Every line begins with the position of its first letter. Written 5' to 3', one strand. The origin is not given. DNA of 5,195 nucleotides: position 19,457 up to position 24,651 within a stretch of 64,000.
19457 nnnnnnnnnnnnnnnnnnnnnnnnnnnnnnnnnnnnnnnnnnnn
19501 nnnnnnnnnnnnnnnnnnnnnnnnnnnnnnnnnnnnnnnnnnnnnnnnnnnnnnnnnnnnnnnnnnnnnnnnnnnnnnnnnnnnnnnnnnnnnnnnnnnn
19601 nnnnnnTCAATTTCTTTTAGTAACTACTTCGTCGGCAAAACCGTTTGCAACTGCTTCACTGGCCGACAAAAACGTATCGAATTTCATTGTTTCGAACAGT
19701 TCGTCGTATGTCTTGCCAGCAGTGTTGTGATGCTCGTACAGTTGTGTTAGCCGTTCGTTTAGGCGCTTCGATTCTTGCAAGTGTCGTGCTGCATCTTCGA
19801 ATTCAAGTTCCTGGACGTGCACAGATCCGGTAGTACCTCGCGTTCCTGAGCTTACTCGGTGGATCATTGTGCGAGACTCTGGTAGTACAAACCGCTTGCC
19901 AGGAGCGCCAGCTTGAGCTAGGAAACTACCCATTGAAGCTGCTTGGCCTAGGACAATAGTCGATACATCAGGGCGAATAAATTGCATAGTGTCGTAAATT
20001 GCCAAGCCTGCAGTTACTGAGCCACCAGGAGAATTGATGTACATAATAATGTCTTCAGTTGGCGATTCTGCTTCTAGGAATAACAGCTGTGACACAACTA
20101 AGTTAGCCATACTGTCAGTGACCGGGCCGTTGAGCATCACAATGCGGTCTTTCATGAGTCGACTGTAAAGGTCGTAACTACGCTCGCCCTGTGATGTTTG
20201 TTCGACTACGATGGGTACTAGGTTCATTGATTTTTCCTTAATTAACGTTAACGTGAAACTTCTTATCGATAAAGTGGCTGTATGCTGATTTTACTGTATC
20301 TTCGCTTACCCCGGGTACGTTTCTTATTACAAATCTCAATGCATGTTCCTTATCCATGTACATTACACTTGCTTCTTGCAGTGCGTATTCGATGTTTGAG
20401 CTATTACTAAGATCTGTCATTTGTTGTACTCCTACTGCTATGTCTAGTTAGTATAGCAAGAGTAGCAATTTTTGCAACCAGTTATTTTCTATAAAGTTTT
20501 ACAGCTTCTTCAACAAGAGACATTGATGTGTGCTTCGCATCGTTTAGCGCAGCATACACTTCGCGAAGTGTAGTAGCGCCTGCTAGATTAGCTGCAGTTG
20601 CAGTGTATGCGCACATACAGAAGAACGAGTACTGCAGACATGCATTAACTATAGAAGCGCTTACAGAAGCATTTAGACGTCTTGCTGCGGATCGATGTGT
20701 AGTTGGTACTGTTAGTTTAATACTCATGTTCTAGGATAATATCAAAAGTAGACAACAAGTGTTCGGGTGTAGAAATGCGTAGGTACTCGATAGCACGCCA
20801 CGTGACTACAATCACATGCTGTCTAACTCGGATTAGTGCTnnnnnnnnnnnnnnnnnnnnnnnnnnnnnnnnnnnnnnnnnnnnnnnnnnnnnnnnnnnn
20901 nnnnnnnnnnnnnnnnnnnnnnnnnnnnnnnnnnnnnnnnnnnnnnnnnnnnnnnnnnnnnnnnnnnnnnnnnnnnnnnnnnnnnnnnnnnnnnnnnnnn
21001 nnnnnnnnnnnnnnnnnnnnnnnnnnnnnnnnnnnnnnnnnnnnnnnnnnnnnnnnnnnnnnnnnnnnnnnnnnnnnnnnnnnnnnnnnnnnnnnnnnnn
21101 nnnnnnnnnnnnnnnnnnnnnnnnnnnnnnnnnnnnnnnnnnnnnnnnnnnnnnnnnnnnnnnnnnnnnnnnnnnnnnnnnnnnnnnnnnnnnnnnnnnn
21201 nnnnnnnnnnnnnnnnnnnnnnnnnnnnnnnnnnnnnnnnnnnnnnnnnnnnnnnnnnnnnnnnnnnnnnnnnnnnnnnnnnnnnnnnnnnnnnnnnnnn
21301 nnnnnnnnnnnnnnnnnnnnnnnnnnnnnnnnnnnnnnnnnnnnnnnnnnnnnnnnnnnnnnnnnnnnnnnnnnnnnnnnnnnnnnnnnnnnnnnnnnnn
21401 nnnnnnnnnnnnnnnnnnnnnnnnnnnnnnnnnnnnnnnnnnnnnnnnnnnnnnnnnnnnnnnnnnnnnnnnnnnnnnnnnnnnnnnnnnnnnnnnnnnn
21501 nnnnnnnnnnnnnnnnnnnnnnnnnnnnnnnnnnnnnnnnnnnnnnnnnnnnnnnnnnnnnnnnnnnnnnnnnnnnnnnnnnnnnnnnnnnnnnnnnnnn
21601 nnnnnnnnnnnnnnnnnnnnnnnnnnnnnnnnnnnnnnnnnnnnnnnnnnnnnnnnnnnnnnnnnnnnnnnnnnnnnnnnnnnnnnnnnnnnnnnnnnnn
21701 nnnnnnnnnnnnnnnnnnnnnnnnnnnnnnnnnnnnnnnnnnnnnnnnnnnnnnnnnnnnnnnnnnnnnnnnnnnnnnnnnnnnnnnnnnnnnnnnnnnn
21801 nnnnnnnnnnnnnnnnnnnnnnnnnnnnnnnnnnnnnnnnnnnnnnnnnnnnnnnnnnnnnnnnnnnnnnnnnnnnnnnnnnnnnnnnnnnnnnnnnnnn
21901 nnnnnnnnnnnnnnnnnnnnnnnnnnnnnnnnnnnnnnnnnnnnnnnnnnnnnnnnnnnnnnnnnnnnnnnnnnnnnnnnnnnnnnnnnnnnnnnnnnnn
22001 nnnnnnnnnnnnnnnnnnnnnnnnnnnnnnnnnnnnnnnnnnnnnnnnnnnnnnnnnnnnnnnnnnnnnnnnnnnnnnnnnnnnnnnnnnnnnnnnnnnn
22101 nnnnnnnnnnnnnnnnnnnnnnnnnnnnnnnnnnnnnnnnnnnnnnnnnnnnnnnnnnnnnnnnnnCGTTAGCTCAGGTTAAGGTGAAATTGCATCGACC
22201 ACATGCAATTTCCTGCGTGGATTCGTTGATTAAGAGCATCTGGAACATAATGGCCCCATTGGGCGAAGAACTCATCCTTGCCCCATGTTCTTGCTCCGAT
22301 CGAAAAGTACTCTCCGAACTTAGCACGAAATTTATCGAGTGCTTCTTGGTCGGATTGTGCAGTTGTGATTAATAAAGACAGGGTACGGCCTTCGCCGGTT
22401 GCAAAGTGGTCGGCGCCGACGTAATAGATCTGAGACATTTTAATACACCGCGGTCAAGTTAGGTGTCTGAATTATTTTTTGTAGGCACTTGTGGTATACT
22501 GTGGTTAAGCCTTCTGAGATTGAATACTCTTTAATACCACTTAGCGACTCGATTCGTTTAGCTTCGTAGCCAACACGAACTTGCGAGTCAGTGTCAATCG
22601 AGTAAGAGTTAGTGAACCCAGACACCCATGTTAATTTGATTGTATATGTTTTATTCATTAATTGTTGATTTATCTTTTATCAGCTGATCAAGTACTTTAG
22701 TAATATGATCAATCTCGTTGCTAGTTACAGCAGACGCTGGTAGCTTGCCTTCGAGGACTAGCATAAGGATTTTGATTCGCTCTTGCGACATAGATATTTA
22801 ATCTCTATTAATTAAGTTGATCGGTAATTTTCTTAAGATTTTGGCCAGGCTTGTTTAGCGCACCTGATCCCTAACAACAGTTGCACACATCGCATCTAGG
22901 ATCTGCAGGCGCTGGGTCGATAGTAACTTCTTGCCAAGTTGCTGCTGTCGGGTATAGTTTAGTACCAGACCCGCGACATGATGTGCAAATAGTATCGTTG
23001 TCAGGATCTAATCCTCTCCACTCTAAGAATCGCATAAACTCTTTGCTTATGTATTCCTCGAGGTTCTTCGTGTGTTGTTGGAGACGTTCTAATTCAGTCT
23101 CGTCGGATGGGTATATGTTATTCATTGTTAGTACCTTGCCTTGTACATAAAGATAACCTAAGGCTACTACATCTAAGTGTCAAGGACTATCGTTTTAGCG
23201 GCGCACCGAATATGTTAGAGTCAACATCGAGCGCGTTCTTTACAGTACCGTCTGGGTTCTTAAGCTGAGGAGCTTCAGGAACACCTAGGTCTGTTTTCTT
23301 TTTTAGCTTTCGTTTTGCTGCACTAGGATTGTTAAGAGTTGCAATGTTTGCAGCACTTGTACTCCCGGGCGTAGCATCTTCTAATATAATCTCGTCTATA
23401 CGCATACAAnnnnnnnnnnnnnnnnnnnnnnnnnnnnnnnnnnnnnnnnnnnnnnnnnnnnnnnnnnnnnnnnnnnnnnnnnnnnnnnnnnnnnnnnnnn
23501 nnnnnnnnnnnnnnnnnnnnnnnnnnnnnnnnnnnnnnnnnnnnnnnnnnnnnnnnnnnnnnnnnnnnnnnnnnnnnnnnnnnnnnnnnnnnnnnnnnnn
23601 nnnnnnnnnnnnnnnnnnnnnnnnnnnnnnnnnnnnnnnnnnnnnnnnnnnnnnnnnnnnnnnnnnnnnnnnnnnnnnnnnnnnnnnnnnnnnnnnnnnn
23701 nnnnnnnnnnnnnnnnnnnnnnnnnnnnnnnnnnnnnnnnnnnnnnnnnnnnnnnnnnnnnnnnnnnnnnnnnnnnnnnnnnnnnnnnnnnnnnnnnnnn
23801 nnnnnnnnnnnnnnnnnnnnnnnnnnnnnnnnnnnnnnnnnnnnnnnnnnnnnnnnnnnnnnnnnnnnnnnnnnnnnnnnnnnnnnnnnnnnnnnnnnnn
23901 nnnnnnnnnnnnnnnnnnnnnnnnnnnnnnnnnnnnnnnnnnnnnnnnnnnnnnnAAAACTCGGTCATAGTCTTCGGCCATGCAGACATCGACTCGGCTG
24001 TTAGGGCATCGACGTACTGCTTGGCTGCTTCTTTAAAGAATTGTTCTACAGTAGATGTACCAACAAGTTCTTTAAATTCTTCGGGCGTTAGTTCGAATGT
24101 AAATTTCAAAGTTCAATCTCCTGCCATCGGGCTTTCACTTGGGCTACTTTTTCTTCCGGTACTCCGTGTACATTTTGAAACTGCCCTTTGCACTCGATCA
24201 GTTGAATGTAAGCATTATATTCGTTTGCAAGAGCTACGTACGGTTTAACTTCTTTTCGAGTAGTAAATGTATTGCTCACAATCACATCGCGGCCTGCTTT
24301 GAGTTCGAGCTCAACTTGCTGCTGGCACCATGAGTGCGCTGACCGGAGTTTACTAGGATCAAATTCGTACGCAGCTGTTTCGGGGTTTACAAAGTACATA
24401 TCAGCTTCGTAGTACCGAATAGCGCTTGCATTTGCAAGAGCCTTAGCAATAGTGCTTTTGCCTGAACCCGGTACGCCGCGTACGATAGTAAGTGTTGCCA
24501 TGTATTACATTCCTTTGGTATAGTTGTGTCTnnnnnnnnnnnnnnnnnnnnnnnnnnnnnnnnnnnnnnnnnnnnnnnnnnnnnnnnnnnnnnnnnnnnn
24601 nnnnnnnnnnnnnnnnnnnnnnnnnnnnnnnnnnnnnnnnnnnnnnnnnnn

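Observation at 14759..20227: Eight-gene operon ClpP / SPASM radical-SAM / 2 unknowns / HIT / GTP cyclohydrolase I / 334-aa unknown / 2OG-oxygenase-like: candidate uncharacterised modification pathway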

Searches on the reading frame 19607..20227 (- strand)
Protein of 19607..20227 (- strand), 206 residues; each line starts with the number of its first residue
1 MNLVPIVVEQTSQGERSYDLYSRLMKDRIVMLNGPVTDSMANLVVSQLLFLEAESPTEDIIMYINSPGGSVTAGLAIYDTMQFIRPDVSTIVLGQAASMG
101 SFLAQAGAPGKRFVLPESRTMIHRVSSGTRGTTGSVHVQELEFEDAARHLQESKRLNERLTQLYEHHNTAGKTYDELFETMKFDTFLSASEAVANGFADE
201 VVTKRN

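Call 3: search_protein_families(library=pfam, proteins=[window:19607-20227:-], max_evalue=0.1)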
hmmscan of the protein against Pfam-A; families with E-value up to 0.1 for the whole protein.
window:19607-20227:- (206 aa): 2 families
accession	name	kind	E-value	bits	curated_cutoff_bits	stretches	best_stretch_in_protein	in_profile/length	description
PF00574.28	CLP_protease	-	1.8e-63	214.1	20.2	1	13-204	2-181/182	Clp protease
PF25145.1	NfeD1b_N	-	0.00049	20.2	40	1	55-104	29-78/189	NfeD1b, N-terminal domain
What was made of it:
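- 19607..20227 (-): ClpP, a canonical S14 serine protease subunit of 206 aa. It starts at the mature N-terminus and keeps the Ser/His/Asp triad. It carries a 10-aa insertion in the handle region. Pfam CLP_protease 1.8e-63 (call 3).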

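Call 4: search_protein_families(library=phrogs, proteins=[window:19607-20227:-], max_evalue=0.01)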
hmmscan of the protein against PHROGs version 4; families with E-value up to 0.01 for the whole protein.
window:19607-20227:- (206 aa): 11 families
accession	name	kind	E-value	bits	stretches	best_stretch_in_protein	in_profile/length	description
phrog_94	-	head and packaging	1.9e-44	154.2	1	4-204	57-252/622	head maturation protease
phrog_2976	-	head and packaging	3.1e-24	87.4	1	52-204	47-184/394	head maturation protease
phrog_133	-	head and packaging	1.7e-23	84.2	1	57-203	48-180/668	head maturation protease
phrog_1684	-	head and packaging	1.8e-18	68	1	58-203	73-204/284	head maturation protease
phrog_3348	-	unknown function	7.2e-14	52.9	1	45-203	57-199/386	-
phrog_53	-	head and packaging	1.9e-13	51.5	1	44-204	104-281/583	head maturation protease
phrog_1827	-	other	6.7e-11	42.9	1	50-139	45-132/202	ATP-dependent protease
phrog_5410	-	other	0.00014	22.2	1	54-140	52-136/323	ATP-dependent protease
phrog_13984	-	unknown function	0.00058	21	1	58-108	61-111/123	-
phrog_23753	-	head and packaging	0.00083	20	1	30-133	18-115/298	head maturation protease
phrog_20705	-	head and packaging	0.0032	16.8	1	57-203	210-347/690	virion structural protein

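Call 6: search_protein_families(library=ncbifam, proteins=[window:19607-20227:-], max_evalue=0.1)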
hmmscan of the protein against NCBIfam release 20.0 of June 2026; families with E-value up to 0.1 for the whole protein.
window:19607-20227:- (206 aa): 13 families
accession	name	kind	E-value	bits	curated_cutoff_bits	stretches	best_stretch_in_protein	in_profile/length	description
NF001368.0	PRK00277.1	subfamily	3.2e-74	249.2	249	1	1-206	6-199/203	ATP-dependent Clp protease proteolytic subunit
TIGR00493.1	clpP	equivalog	3.2e-70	235.8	308.6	1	1-204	1-192/192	ATP-dependent Clp endopeptidase proteolytic subunit ClpP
NF011090.0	PRK14513.1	equivalog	7.8e-59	198.9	347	1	1-205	1-193/201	ATP-dependent Clp protease proteolytic subunit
NF009203.0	PRK12551.1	equivalog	1.1e-56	191.6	359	1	3-205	1-191/196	ATP-dependent Clp protease proteolytic subunit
NF009205.0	PRK12553.1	subfamily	6.4e-56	189.2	228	1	4-204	14-204/211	ATP-dependent Clp protease proteolytic subunit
NF011091.0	PRK14514.1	equivalog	2e-45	155.1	361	1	3-205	30-220/221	ATP-dependent Clp endopeptidase proteolytic subunit ClpP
NF011089.0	PRK14512.1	equivalog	4.8e-30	104.8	251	1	19-205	20-194/200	ATP-dependent Clp protease proteolytic subunit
NF009204.0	PRK12552.1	equivalog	9.2e-28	97.2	263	1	19-205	22-215/225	ATP-dependent Clp protease proteolytic subunit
NF045540.1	scaf_prot_MCP1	exception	1e-23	84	475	1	54-203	27-162/652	ClpP-like prohead protease/major capsid protein fusion protein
NF045542.1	Clp_rel_HeadMat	equivalog_domain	1.2e-23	83.8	120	1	54-201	31-165/165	head maturation protease, ClpP-related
TIGR00706.1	SppA_dom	equivalog_domain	0.00044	19.9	155.45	1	40-108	15-84/208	signal peptide peptidase SppA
NF008195.0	PRK10949.1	equivalog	0.016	13.4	746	1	58-103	366-414/618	signal peptide peptidase SppA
TIGR00705.1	SppA_67K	equivalog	0.098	11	311.45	0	58-100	351-395/590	signal peptide peptidase SppA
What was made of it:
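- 19607..20227 (-): NF001368 scores 249 bits (call 6).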

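Call 77: search_solved_structures(query=window:19607-20227:-, max_evalue=1e-40, show_alignments=2)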
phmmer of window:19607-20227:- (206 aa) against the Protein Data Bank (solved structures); distinct sequences matched with E-value up to 1e-40: 70 (the best 60 are shown).
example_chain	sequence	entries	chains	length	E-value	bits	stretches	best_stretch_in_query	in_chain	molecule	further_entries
3mt6_R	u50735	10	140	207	8.9e-62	211.6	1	1-206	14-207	ATP-dependent Clp protease proteolytic subunit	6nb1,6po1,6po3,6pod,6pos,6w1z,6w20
1tyf_A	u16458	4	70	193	1.6e-61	210.7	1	3-206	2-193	CLP PEPTIDASE | ATP-dependent Clp protease proteolytic subunit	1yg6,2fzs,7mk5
7uiv_H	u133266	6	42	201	1.9e-61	210.5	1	3-206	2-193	ATP-dependent Clp protease proteolytic subunit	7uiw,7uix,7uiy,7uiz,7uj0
8r05_A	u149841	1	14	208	1.9e-61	210.5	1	1-205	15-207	ATP-dependent Clp protease proteolytic subunit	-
6ppe_A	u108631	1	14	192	2.2e-61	210.3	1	3-206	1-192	ATP-dependent Clp protease proteolytic subunit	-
3hln_A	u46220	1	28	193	2.5e-61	210.1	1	3-206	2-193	ATP-dependent Clp protease proteolytic subunit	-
6wr2_h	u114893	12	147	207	2.8e-61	209.9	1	3-206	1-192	ATP-dependent Clp protease proteolytic subunit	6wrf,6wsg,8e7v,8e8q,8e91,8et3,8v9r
1yg8_A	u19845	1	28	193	5.1e-61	209.1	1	3-206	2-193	ATP-dependent Clp protease proteolytic subunit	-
6uqe_G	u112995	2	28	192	7.6e-61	208.5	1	3-205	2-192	ATP-dependent Clp protease proteolytic subunit | ATP-dependent Clp endopeptidase proteolytic subunit ClpP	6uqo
8r04_A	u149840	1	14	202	1.7e-60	207.4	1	3-205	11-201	ATP-dependent Clp protease proteolytic subunit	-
7dfu_A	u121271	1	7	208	6.1e-59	202.3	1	1-205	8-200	ATP-dependent Clp protease proteolytic subunit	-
9vhc_A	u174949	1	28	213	8.4e-59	201.9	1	3-205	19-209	ATP-dependent Clp protease proteolytic subunit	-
7dft_A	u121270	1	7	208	8.5e-59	201.9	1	1-205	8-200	ATP-dependent Clp protease proteolytic subunit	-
7m1m_A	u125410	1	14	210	1e-58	201.6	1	3-205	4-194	ATP-dependent Clp protease proteolytic subunit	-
9ndj_H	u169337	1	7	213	1.1e-58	201.5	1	3-205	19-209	ATP-dependent Clp protease proteolytic subunit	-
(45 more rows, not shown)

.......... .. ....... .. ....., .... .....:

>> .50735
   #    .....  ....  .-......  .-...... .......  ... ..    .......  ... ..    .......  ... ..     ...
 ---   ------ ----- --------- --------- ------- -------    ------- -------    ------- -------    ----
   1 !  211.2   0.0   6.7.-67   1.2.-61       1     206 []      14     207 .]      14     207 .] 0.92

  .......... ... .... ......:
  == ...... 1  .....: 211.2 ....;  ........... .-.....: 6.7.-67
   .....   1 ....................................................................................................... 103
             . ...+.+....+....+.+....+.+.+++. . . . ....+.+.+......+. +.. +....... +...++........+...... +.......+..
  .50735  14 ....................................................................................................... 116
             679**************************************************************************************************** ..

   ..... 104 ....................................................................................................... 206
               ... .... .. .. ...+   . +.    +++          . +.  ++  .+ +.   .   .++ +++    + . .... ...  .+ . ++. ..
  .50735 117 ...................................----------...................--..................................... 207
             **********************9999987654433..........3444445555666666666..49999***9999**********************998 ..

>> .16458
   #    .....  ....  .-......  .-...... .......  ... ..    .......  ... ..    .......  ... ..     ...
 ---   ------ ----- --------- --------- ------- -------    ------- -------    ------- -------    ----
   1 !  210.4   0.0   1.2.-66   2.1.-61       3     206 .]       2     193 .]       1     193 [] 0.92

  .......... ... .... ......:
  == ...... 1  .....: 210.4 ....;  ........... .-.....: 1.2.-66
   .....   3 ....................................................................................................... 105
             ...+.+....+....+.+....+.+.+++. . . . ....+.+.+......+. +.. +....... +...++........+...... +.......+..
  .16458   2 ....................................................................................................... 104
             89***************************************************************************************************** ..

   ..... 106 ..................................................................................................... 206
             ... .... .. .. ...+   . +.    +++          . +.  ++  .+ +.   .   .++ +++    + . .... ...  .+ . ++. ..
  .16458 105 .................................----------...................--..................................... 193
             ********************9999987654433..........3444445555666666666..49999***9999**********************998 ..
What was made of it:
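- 19607..20227 (-): It is closely similar to E. coli ClpP over about residues 1-125, by my reading of the call 77 alignment.
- On ClpP (peptidase S14): The alignment to E. coli ClpP shows GQAASMG, MIH and the Asp position conserved (call 77).
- It aligns closely with E. coli ClpP and keeps the triad (call 77).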

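Call 85: search_dna_similar(query=window:19607-20227:-, collection=phages, mode=protein, max_rows=25)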
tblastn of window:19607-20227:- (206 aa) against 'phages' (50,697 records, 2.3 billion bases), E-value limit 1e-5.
Records with a match: 1388; places in all: 1395; records where one place covers at least 80% of the query: 494.
Best place of each record, by identity: 60-80% 12; <60% 1376.
By first word of the organism name: Streptococcus 361; Mycobacterium 310; Vibrio 103; Gordonia 87; Paenibacillus 71; Pseudomonas 58; Escherichia 53; Bacillus 50; Bacteriophage 37; Listeria 22; and 59 more.
By host as written in the record: Mycobacterium smegmatis mc2 155 201; - 186; Streptococcus thermophilus 130; Gordonia terrae 3612 69; Mycobacterium smegmatis mc#155 49; Paenibacillus larvae 37; Pseudomonas aeruginosa 31; Escherichia coli 24; and 352 more.
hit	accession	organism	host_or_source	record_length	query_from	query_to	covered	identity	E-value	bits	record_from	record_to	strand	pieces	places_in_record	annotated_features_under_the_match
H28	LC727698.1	Pseudomonas phage sp. 30-3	Pseudomonas aeruginosa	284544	3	201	97%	64.8%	4e-79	262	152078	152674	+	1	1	clpP: ATP-dependent Clp protease proteolytic subunit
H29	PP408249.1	Pseudomonas phage vB_Pa-PAC2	Pseudomonas aeruginosa PAO1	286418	3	201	97%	64.8%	4e-79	262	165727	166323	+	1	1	ATP-dependent Clp protease proteolytic subunit ClpP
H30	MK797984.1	Pseudomonas phage vB_PaeM_PA5oct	-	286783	3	201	97%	64.8%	4e-79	262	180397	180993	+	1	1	ATP-dependent Clp protease proteolytic subunit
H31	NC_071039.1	Pseudomonas phage vB_PaeM_PA5oct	-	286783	3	201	97%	64.8%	4e-79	262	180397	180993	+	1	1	head maturation protease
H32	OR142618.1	Pseudomonas phage Callisto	Pseudomonas aeruginosa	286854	3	201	97%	64.8%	4e-79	262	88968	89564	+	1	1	clpP: ATP-dependent Clp protease proteolytic subunit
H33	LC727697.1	Pseudomonas phage sp. 30-2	Pseudomonas aeruginosa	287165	3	201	97%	64.8%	4e-79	262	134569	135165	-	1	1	clpP: ATP-dependent Clp protease proteolytic subunit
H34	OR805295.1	Pseudomonas phage Paride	Pseudomonas aeruginosa PAO1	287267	3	201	97%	64.8%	4e-79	262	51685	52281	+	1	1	head maturation protease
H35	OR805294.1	Pseudomonas phage Ettore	Pseudomonas aeruginosa PAO1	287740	3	201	97%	64.8%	4e-79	262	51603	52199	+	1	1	head maturation protease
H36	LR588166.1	Pseudomonas phage vB_PaeM_MIJ3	-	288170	3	201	97%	64.8%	4e-79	262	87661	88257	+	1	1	clpP: ATP-dependent Clp protease proteolytic subunit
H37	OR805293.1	Pseudomonas phage Deifobo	Pseudomonas aeruginosa PAO1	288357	3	201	97%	64.8%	4e-79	262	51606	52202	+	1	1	head maturation protease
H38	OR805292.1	Pseudomonas phage Cassandra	Pseudomonas aeruginosa PAO1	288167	3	201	97%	64.8%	5e-79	262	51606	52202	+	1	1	head maturation protease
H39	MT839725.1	Bacteriophage sp.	human fecal samples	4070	1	205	100%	54.4%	5e-59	204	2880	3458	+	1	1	record has no annotation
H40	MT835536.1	Bacteriophage sp.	human fecal samples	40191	1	205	100%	53.9%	3e-59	205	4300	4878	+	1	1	record has no annotation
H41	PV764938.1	Sinorhizobium phage Phosso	Sinohrizobium meliloti NRRL L-50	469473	3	202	97%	55.0%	3e-66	225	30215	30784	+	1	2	ATP-dependent Clp protease proteolytic subunit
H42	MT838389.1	Bacteriophage sp.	human fecal samples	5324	1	205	100%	53.4%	1e-59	206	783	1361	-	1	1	record has no annotation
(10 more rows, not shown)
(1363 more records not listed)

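Call 87: get_annotated_region(hit=H30, flank=5000)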
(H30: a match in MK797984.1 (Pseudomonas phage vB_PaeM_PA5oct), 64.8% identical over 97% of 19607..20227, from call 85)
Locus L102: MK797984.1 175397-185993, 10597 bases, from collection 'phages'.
description: Pseudomonas phage vB_PaeM_PA5oct, complete genome.
organism: Pseudomonas phage vB_PaeM_PA5oct (NCBI taxid 2163605)
taxonomy: Viruses; Duplodnaviria; Heunggongvirae; Uroviricota; Caudoviricetes; Arenbergviridae; Wroclawvirus; Wroclawvirus PA5oct
host: -; source: -; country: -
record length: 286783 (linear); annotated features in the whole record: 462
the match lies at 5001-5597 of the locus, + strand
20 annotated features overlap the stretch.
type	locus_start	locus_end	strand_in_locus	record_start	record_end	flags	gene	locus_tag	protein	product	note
CDS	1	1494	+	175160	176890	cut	-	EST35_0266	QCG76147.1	cell division protein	ESI-MS/MS; cell division protein FtsH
CDS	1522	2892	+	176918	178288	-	-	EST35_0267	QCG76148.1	putative DNA ligase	ESI-MS/MS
CDS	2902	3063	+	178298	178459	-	-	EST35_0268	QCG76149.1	hypothetical protein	-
CDS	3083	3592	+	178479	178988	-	-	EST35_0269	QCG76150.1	hypothetical protein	ESI-MS/MS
CDS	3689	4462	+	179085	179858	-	-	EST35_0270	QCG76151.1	DNA polymerase III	-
CDS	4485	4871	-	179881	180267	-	-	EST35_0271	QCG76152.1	hypothetical protein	-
CDS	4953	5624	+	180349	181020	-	-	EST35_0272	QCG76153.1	ATP-dependent Clp protease proteolytic subunit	ESI-MS/MS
CDS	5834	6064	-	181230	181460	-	-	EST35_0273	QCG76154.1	hypothetical protein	-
CDS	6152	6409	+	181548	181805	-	-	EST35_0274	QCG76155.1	hypothetical protein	-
CDS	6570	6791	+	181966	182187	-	-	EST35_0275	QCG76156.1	hypothetical protein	-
CDS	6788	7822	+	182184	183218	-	-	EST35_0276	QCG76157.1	hypothetical protein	-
CDS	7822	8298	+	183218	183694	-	-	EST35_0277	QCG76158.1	hypothetical protein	-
CDS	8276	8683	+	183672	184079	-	-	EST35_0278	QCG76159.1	MazG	ESI-MS/MS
CDS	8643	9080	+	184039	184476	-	-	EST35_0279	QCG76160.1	hypothetical protein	-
CDS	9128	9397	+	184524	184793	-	-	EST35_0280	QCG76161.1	hypothetical protein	-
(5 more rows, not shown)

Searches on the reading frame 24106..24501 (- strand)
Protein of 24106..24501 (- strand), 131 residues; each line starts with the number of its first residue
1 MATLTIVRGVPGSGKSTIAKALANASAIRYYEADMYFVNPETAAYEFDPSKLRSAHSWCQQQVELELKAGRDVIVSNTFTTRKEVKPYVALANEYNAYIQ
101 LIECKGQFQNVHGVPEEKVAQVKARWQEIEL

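Call 103: search_protein_families(library=pfam, proteins=[window:24106-24501:-], max_evalue=0.01)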
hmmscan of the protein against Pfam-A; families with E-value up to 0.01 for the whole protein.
window:24106-24501:- (131 aa): 13 families
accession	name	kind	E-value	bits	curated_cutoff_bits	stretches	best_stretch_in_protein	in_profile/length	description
PF13671.12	AAA_33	-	6.4e-14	52.9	27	1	4-105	1-105/143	AAA domain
PF13238.12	AAA_18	-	5.5e-05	24.1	29.4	1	6-76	2-78/128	AAA domain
PF01443.25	Viral_helicase1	-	0.00013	22.3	21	1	5-67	1-54/228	Viral superfamily 1 RNA helicase core domain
PF08433.16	KTI12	-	0.00015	21.9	22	1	4-78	3-79/271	Chromatin associated protein KTI12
PF00004.35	AAA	-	0.0003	21.7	21.2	1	7-35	3-31/131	ATPase family associated with various cellular activities (AAA)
PF06414.18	Zeta_toxin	-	0.00052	19.9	22.3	1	4-105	18-132/199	Zeta toxin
PF01202.28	SKI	-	0.001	19.7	22.1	1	11-38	1-28/159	Shikimate kinase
PF09848.15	SLFN-g3_helicase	-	0.0024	17.6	24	1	4-42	3-43/354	Schlafen group 3, DNA/RNA helicase domain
PF20720.3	nSTAND3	-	0.0034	17.5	27.2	1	5-33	20-48/155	Novel STAND NTPase 3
PF05729.18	NACHT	-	0.0044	17.3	26.7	1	5-35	3-33/167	NACHT domain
PF13207.12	AAA_17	-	0.0062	17.3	27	1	9-33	2-26/136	AAA domain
PF13191.12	AAA_16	-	0.0092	16.9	32.6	0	5-38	27-56/167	AAA ATPase domain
PF13401.12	AAA_22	-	0.0092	16.7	27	1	3-61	6-56/130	AAA domain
